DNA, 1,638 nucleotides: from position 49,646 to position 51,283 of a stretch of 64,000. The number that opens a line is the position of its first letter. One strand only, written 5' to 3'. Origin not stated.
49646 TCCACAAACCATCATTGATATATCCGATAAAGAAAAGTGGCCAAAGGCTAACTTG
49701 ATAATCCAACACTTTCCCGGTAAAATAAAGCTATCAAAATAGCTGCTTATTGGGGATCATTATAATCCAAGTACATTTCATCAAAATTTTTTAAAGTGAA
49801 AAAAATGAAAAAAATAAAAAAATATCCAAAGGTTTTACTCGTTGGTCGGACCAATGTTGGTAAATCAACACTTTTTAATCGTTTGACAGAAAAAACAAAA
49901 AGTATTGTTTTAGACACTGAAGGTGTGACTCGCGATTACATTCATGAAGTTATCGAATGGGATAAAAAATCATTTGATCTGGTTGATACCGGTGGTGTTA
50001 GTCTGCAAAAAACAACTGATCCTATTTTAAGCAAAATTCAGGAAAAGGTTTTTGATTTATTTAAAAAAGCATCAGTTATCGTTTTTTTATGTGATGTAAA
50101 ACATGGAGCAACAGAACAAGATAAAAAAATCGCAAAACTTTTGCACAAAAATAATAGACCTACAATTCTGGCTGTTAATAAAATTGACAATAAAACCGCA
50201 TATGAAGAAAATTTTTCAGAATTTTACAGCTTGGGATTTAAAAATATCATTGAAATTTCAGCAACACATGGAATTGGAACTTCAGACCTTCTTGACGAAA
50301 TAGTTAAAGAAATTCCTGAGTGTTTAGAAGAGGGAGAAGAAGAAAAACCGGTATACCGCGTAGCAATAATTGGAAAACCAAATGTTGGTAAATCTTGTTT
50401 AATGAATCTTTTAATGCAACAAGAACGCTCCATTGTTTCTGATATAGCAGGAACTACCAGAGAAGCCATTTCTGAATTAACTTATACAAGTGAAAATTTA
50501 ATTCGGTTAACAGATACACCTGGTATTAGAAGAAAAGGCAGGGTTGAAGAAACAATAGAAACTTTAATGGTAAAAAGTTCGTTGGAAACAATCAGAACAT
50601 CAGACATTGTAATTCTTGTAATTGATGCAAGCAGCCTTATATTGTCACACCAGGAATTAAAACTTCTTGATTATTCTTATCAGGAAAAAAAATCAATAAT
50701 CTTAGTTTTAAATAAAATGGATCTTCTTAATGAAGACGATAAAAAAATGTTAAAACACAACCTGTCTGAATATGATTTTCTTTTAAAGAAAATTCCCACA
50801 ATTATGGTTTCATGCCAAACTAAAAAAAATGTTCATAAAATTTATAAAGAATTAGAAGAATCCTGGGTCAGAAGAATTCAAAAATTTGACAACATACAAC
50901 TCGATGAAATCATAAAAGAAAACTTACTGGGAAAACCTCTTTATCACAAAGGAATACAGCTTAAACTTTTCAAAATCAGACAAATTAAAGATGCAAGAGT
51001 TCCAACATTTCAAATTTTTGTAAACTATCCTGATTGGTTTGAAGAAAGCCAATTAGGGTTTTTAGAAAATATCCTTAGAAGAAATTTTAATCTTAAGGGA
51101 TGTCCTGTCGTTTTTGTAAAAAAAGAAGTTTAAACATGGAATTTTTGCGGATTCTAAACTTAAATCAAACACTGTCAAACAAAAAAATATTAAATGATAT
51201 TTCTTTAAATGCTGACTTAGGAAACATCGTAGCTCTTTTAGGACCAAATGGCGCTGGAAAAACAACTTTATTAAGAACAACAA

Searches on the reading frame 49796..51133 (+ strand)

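Call 84: search_protein_families(library=pfam, proteins=[window:49796-51133:+], max_evalue=0.0001)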
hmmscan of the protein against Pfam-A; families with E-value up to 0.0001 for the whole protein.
window:49796-51133:+ (445 aa): 20 families
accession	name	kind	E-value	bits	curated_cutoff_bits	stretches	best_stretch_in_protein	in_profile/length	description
PF01926.29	MMR_HSR1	-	5.8e-53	178.3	21.9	2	12-129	1-113/113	50S ribosome-binding GTPase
PF02421.24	FeoB_N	-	4.1e-28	98.3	27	2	188-352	2-155/156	Ferrous iron transport protein B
PF00009.33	GTP_EFTU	-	1e-24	87.6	26.5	2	205-354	47-183/188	Elongation factor Tu GTP binding domain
PF00350.29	Dynamin_N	-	1.2e-15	58.4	27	1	233-308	100-168/168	Dynamin family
PF14714.11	KH_dom-like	-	1e-14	55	27.3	1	368-441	6-79/81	KH-domain-like of EngA bacterial GTPase enzymes, C-terminal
PF03193.22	RsgA_GTPase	-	2.4e-13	50.7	30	0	110-246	43-170/174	RsgA GTPase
PF04548.22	AIG1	-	5.5e-13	49.2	27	2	12-118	2-109/212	AIG1 family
PF00071.28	Ras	-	1.4e-10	41.4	21.6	1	189-355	2-158/162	Ras family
PF08477.19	Roc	-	9e-10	39.3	27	1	12-131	1-119/119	Ras of Complex, Roc, domain of DAPkinase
PF00025.27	Arf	-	6.1e-09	36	22.3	1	1-139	5-134/174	ADP-ribosylation factor family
PF16897.10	MMR_HSR1_Xtn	-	5.1e-08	33.3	35.2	0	66-172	2-103/106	C-terminal region of MMR_HSR1 domain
PF04670.18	Gtr1_RagA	-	1.8e-07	31.3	22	0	12-111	1-96/232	Gtr1/RagA G protein conserved region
PF00005.33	ABC_tran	-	5.8e-07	30.6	25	0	7-123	8-96/137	ABC transporter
PF09439.16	SRPRB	-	2.3e-06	27.5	25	0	9-71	2-60/178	Signal recognition particle receptor beta subunit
PF10662.15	PduV-EutP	-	2.8e-06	27.6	21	0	12-168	3-140/143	Ethanolamine utilisation - propanediol utilisation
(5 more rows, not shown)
